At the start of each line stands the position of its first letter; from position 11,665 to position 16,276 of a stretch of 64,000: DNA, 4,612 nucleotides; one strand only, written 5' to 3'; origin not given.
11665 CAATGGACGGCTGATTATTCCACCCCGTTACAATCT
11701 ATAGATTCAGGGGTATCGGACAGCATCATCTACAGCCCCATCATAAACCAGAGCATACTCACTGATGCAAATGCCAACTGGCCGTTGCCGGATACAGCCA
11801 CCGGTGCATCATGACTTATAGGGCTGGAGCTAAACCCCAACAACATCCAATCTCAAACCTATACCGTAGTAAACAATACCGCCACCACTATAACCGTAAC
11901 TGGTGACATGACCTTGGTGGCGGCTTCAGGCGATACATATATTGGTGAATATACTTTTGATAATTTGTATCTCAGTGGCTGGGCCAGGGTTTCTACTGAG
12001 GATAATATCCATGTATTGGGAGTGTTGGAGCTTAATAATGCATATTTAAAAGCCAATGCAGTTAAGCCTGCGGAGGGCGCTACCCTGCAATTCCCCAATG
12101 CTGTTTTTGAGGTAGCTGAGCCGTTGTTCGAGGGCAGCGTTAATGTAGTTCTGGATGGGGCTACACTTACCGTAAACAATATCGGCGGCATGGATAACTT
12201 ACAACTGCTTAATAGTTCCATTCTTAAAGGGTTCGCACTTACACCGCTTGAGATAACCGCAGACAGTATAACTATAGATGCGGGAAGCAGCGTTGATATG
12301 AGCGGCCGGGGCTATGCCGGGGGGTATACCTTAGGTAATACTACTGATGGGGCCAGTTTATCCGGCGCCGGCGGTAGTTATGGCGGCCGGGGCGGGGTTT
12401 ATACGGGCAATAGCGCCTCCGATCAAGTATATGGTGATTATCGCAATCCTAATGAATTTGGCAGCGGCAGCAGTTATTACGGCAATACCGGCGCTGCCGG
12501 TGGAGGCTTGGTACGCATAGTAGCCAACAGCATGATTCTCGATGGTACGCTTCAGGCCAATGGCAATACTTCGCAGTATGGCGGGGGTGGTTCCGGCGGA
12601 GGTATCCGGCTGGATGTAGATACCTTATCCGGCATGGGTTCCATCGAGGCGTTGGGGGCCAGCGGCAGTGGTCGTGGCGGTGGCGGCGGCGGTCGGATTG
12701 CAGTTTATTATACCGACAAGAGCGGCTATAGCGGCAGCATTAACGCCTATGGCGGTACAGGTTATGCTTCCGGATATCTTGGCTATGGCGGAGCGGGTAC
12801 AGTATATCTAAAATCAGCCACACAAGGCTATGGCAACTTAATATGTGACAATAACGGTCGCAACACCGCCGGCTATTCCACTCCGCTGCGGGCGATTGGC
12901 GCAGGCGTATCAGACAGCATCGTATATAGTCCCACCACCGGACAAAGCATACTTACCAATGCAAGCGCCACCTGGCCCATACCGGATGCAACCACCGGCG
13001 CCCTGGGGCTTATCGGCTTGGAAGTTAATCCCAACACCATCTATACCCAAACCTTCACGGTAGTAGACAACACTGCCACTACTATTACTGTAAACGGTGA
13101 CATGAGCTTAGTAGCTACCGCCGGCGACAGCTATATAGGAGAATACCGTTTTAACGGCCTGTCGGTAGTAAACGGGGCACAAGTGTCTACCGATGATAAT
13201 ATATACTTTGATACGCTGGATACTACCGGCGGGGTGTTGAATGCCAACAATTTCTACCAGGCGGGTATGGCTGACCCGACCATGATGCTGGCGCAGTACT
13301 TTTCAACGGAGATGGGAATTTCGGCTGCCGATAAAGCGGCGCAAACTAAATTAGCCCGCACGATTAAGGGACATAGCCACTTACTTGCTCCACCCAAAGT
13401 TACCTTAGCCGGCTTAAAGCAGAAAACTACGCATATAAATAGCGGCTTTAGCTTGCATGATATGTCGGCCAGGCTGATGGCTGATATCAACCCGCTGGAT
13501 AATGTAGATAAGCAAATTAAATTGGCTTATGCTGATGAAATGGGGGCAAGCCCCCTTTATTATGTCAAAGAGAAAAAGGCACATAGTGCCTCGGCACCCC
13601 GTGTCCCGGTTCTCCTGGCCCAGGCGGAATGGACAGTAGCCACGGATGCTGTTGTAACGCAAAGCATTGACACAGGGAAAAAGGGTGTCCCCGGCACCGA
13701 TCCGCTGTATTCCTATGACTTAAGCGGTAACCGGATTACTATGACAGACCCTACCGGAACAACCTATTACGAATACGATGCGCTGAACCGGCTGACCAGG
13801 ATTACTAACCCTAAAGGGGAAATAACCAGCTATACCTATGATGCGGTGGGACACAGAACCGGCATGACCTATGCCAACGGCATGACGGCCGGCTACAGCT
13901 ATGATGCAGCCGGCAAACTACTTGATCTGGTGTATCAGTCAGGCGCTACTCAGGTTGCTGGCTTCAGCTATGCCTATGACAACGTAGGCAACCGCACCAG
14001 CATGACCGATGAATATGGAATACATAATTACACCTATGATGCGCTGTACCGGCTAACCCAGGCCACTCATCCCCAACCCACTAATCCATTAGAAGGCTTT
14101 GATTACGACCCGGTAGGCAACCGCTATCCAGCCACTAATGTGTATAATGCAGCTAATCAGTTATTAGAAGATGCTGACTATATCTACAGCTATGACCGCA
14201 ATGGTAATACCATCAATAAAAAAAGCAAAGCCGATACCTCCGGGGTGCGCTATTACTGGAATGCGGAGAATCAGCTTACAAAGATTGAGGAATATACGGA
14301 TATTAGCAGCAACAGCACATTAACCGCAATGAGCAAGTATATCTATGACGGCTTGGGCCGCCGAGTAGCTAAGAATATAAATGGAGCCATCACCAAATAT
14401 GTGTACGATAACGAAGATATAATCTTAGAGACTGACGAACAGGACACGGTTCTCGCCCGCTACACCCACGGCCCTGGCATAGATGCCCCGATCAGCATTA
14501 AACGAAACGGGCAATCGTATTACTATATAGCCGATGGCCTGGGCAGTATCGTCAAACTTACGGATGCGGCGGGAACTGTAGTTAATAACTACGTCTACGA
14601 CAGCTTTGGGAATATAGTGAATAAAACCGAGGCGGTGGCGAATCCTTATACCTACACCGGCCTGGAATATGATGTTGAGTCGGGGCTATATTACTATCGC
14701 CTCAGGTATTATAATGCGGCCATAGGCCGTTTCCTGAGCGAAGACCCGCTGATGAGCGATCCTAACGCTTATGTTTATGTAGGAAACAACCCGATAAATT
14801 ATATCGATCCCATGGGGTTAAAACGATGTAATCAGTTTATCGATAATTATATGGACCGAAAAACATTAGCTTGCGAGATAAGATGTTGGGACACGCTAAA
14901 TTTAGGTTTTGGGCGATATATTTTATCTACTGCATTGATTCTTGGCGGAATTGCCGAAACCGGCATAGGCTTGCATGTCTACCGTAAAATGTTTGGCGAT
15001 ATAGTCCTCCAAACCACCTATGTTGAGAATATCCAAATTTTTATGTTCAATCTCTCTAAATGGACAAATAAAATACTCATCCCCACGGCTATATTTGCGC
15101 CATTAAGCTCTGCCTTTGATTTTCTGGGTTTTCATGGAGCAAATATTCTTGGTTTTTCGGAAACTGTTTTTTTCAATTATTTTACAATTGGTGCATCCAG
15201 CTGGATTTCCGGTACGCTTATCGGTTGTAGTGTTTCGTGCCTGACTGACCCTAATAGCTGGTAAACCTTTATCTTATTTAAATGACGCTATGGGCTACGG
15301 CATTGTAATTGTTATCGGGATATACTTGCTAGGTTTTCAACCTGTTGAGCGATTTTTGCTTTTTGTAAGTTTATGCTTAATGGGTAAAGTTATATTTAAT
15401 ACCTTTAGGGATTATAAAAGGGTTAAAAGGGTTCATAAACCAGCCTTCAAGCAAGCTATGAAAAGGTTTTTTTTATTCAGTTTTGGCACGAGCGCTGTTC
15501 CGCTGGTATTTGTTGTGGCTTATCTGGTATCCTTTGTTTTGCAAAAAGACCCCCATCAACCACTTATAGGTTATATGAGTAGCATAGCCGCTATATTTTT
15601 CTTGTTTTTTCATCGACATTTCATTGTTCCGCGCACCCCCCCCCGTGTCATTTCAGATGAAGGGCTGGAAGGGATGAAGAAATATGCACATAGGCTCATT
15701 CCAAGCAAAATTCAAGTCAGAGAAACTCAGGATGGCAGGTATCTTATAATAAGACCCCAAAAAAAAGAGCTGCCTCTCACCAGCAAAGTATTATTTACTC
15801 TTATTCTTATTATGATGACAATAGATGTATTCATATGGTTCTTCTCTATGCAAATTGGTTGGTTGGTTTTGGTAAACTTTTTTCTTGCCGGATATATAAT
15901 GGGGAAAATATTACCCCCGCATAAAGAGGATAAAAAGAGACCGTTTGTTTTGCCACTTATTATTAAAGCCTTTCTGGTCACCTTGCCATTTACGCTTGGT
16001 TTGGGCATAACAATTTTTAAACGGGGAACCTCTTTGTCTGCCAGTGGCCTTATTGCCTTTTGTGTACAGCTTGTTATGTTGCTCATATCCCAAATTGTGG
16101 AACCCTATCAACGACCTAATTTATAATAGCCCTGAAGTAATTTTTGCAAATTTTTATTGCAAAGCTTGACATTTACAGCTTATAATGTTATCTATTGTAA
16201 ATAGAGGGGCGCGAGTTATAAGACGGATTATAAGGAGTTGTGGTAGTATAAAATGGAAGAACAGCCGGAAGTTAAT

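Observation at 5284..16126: Giant secreted Rhs/YD-repeat polymorphic toxin locus with an unusual modular architecture, a hydrophobic C-terminal tip and a membrane immunity candidate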

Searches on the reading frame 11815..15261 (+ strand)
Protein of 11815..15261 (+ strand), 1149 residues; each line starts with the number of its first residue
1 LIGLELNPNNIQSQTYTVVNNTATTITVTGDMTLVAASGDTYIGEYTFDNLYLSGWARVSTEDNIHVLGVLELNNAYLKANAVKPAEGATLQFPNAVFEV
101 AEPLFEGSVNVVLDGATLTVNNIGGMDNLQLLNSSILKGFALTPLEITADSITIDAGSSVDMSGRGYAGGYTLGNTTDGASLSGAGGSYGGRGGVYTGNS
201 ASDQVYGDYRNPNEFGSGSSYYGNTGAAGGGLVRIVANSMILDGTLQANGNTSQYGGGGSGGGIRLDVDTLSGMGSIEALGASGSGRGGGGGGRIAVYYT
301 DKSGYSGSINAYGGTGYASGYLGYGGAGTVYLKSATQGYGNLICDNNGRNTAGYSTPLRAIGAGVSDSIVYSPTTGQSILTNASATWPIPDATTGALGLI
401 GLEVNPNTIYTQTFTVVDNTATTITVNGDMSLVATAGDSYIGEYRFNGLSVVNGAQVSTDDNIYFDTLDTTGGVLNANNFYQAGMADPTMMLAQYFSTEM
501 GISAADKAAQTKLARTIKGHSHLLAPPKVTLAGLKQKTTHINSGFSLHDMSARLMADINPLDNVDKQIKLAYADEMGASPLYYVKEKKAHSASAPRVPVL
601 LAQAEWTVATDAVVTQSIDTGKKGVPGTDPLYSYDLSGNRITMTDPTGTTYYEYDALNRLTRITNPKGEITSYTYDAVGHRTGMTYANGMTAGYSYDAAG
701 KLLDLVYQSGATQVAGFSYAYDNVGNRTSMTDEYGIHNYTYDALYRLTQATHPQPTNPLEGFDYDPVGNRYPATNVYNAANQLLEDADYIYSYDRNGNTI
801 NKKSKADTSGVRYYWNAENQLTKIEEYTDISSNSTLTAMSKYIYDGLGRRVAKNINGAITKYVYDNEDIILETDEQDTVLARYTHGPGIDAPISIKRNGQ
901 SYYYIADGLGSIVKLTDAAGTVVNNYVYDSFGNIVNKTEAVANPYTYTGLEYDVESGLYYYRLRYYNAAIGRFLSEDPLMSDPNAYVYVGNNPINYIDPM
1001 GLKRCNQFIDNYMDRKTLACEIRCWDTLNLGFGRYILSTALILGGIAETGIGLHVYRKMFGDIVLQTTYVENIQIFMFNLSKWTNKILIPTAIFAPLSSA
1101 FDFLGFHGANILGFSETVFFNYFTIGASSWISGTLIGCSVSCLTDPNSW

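Call 5: search_protein_families(library=pfam, proteins=[window:11815-15261:+], max_evalue=0.01)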
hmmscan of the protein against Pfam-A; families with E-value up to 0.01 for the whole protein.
window:11815-15261:+ (1149 aa): 1 family
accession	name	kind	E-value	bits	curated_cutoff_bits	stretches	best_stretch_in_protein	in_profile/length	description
PF05593.20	RHS_repeat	-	4.9e-25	87.8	22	4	654-689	1-36/38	RHS Repeat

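Call 6: search_protein_families(library=ncbifam, proteins=[window:11815-15261:+], max_evalue=0.01)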
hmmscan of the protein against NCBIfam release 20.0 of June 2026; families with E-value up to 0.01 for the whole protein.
window:11815-15261:+ (1149 aa): 3 families
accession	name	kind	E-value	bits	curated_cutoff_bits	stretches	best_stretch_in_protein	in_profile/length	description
NF041261.1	RHS_core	equivalog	1.5e-24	86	2000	3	902-1002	1158-1261/1261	RHS element core protein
TIGR03696.1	Rhs_assc_core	domain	1.9e-23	82.7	32.5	1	928-1002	1-76/76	RHS repeat-associated core domain-containing protein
TIGR01643.1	YD_repeat_2x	repeat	2e-17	62.9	15.8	1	654-689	1-36/42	YD repeat-containing protein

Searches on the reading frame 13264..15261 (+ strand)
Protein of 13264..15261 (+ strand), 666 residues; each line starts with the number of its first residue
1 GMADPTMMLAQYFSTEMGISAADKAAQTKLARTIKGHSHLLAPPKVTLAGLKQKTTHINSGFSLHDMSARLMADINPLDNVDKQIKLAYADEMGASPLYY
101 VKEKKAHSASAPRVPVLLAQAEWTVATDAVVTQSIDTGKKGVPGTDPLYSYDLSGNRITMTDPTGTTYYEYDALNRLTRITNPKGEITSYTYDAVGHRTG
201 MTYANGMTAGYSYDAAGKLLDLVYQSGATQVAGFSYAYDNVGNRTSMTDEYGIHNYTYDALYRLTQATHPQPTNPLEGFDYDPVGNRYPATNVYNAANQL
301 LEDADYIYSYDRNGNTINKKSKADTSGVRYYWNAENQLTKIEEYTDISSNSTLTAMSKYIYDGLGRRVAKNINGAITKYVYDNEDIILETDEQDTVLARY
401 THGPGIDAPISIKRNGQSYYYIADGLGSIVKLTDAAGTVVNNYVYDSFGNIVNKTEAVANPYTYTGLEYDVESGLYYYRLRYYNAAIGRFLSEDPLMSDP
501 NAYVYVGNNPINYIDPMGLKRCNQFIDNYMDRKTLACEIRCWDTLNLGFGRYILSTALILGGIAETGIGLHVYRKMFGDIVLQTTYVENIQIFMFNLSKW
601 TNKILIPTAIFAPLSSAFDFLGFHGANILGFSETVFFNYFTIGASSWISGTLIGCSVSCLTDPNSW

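Call 28: search_solved_structures(query=window:13264-15261:+, max_evalue=0.001, show_alignments=0)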
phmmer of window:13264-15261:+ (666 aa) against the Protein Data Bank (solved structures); distinct sequences matched with E-value up to 0.001: 28.
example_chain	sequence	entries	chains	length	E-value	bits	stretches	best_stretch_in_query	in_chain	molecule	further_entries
8h8a_A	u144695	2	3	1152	7.2e-48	166.8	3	355-518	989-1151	Putative Rhs-family protein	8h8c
8h8b_A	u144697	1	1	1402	1.5e-47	165.7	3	355-532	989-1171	Putative Rhs-family protein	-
8qja_A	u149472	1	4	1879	2e-36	129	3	151-519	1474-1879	Putative type VI secretion system YD repeat-containing Rhs element Vgr protein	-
8qjc_A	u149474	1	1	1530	2.2e-33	118.9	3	300-523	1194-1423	T6SS-associated Rhs core and toxin domain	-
8qjd_A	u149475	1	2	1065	1.2e-32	116.4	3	300-519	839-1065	Salmonella bongori Rhs core domain (residues 360-1420)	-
8qjb_A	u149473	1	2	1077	1.3e-32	116.3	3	300-519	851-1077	T6SS-associated Rhs core domain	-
7q97_A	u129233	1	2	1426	5.6e-30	107.7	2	237-519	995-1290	Rhs family protein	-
8cp6_B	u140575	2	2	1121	9e-30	107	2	419-519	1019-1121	Toxin protein Tse5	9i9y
8uy4_A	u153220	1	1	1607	7.8e-29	103.9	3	163-368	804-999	Tse15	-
8uxt_A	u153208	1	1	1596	2.3e-27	99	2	163-368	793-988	Tse15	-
9pt5_A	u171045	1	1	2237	5.7e-26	94.4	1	211-520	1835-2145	Teneurin-like protein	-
9ifo_A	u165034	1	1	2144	2e-25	92.6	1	211-519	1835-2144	Teneurin-Like Protein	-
7pq5_L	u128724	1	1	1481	2.3e-24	89.1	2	463-526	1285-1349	Tre23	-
9on3_A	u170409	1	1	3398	1e-14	57.3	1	410-518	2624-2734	SGS4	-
8fjp_A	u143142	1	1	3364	2.9e-13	52.5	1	389-518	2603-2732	salivary gland surface protein 1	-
6h6e_F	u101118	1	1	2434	1.5e-12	50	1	398-520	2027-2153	TcdB2,TccC3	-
4o9x_A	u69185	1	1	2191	3.6e-12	48.8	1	397-519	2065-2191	TcdB2, TccC3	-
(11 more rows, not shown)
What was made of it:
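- Tc toxins show that a YD cocoon can be built from two polypeptides (PDB 4o9x and 6h6e appear among the hits, call 28).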

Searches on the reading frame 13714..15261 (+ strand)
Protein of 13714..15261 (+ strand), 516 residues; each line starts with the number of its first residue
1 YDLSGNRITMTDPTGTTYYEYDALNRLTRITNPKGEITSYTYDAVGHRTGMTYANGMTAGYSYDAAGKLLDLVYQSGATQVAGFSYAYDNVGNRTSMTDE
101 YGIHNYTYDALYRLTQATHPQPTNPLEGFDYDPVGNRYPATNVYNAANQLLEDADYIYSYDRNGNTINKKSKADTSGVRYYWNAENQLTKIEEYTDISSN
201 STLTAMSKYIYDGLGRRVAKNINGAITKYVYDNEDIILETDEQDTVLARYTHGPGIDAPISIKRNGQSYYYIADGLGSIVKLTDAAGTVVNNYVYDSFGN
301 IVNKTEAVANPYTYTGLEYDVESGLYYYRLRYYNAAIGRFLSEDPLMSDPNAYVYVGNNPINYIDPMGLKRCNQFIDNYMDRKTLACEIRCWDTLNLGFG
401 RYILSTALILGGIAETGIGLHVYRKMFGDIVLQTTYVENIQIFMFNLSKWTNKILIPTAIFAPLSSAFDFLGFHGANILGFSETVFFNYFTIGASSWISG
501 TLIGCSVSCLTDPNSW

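Call 69: find_related_loci(query=window:13714-15261:+, collection=metagenome_contigs, flank=10000)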
Query window:13714-15261:+ (516 aa) in metagenome_contigs; peptide patterns used: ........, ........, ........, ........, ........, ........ (x = any residue, [..] = any of these).
58 stretches matched a pattern; 1 encode a relative of the query (tblastn E <= 1e-3); 1 distinct loci.
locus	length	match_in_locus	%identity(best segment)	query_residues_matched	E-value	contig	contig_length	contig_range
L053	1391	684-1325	41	1-375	3e-44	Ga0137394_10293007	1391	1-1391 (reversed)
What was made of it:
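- Tried and rejected: A metagenome_contigs scan with YD2+core+tip found only one distant YD fragment, L053 (call 69).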

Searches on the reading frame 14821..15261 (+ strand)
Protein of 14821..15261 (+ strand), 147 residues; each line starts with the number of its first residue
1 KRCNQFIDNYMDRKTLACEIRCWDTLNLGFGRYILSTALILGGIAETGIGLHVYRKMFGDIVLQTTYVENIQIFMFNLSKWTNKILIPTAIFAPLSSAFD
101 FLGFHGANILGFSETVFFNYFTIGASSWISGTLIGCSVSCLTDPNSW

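Call 12: find_homologous_proteins(query=window:14821-15261:+, max_evalue=0.01)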
Query window:14821-15261:+: 16 candidates shared short words with the query, none scored E <= 0.01.
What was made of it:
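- Tried and rejected: The word-index search with the tip alone found nothing (call 12).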

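Call 52: search_protein_representatives(protein=window:14821-15261:+)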
Query: 147 residues. Proteins with E-value up to 0.001 (for the whole library): 1; up to 1e-10: 0; up to 1e-30: 0. The best 1 are listed.
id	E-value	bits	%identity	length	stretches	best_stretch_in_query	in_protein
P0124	8.9e-04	35.8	44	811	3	21-46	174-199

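Call 79: search_solved_structures(query=window:14821-15261:+, max_evalue=10)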
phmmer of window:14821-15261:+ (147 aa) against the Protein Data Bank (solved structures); distinct sequences matched with E-value up to 10: 0.
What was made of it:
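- On Tse5-CT-like pore-forming tips: No PDB sequence match to the tip at E <= 10 (call 79).
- Closest known: Tse5/Tsi5 of Pseudomonas aeruginosa. Different: The tips share no detectable sequence similarity (call 79).
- No homology to Tse5-CT or to any PDB chain was found (call 79).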

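Call 83: search_protein_families(library=ncbifam, proteins=[window:14821-15261:+], max_evalue=1)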
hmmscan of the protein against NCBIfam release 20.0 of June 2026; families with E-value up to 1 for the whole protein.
window:14821-15261:+ (147 aa): 0 families

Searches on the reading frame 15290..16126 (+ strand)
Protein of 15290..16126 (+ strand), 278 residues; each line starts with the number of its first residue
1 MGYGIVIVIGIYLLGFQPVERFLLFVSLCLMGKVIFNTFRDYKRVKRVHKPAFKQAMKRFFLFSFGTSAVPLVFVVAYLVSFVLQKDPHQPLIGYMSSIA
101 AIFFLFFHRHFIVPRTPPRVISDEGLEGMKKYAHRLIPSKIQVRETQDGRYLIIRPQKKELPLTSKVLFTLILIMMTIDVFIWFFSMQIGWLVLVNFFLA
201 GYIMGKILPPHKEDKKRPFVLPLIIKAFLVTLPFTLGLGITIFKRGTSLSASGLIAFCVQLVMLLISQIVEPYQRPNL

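Call 5: search_protein_families(library=pfam, proteins=[window:15290-16123:+], max_evalue=0.01)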
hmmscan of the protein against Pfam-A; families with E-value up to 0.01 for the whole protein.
window:15290-16123:+ (278 aa): 0 families

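Call 6: search_protein_families(library=ncbifam, proteins=[window:15290-16123:+], max_evalue=0.01)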
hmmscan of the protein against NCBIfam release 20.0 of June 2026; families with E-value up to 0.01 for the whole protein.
window:15290-16123:+ (278 aa): 1 family
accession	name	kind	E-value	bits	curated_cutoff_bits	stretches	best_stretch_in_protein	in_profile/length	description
TIGR00297.1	TIGR00297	hypoth_equivalog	0.0076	16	205.85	0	2-101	28-121/237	TIGR00297 family protein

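Call 11: find_encoding_contigs(protein=window:15290-16126:+, flank=10000, max_places=6)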
Protein window:15290-16126:+ (278 aa): no gene with exactly this product is on record in the collection.

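Call 35: find_homologous_proteins(query=window:15290-16123:+, max_evalue=0.01)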
Query window:15290-16123:+ (278 aa): 3 proteins with E <= 0.01 among 1362 candidates.
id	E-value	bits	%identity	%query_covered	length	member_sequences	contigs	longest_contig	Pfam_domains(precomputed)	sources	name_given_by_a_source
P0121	1.6e-176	604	100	100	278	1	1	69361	-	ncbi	-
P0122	2.6e-129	449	74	100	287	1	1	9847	-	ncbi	-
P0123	2.6e-84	301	53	100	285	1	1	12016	-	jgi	jgi:hypothetical protein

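Call 36: find_encoding_contigs(protein=P0122, flank=10000, max_places=4)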
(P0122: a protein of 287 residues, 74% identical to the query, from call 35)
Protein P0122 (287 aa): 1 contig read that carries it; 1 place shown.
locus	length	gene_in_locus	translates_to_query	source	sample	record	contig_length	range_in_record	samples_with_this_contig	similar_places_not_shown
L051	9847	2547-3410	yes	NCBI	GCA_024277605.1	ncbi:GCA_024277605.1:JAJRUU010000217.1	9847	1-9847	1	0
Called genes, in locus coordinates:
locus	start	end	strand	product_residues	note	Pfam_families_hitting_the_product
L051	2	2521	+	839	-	?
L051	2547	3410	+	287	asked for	-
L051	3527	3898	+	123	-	PF12844:HTH_19, PF01381:HTH_3, PF13560:HTH_31 (weak), PF22495:HTH_92 (faint)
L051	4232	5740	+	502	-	PF00330:Aconitase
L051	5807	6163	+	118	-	PF00694:Aconitase_C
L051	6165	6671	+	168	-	PF00206:Lyase_1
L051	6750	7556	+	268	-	PF00206:Lyase_1, PF10415:FumaraseC_C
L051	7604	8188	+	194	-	-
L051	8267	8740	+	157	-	PF03449:GreA_GreB_N, PF01272:GreA_GreB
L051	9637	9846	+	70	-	?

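Call 37: find_encoding_contigs(protein=P0123, flank=10000, max_places=4)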
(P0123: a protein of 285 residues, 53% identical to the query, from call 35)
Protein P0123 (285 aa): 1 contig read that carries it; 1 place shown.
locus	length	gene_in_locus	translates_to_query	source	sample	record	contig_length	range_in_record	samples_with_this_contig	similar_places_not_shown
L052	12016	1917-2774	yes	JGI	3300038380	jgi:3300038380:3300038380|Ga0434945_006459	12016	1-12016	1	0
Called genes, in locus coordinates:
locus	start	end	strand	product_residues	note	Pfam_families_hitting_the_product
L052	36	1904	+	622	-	PF25023:TEN_YD-shell, PF05593:RHS_repeat, PF25023:TEN_YD-shell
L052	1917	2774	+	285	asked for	-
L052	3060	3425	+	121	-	PF01381:HTH_3, PF12844:HTH_19, PF13560:HTH_31, PF22495:HTH_92 (faint)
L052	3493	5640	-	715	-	PF13231:PMT_2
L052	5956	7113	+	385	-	PF04055:Radical_SAM, PF13353:Fer4_12 (faint), PF13186:SPASM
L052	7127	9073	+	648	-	PF04932:Wzy_C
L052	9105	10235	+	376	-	PF13439:Glyco_transf_4, PF13579:Glyco_trans_4_4, PF00534:Glycos_transf_1, PF13692:Glyco_trans_1_4, PF13524:Glyco_trans_1_2 (weak)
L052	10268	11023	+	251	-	PF13489:Methyltransf_23, PF01209:Ubie_methyltran, PF13847:Methyltransf_31, PF08003:Methyltransf_9 (faint), PF08241:Methyltransf_11, PF08242:Methyltransf_12, PF13649:Methyltransf_25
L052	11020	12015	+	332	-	?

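Call 38: list_cluster_members(proteins=[P0121, P0122, P0123])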
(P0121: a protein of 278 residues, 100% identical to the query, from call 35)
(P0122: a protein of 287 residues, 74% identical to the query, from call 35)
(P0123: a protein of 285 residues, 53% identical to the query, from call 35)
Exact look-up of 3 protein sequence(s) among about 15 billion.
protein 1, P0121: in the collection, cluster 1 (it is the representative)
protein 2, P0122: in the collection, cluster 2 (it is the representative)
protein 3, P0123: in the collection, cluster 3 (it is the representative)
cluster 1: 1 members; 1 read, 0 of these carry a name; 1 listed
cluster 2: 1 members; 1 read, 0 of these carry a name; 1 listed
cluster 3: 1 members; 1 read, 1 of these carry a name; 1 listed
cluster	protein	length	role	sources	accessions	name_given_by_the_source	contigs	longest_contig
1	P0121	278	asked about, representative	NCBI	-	-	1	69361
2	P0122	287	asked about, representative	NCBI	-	-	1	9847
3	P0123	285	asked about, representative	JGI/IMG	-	hypothetical protein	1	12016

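Call 80: search_solved_structures(query=window:15290-16123:+, max_evalue=10)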
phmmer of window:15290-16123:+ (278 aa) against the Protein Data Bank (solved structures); distinct sequences matched with E-value up to 10: 0.
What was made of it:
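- Tried and rejected: PDB sequence searches with the tip and with the membrane protein gave no hit at E <= 10 (calls 79, 80).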
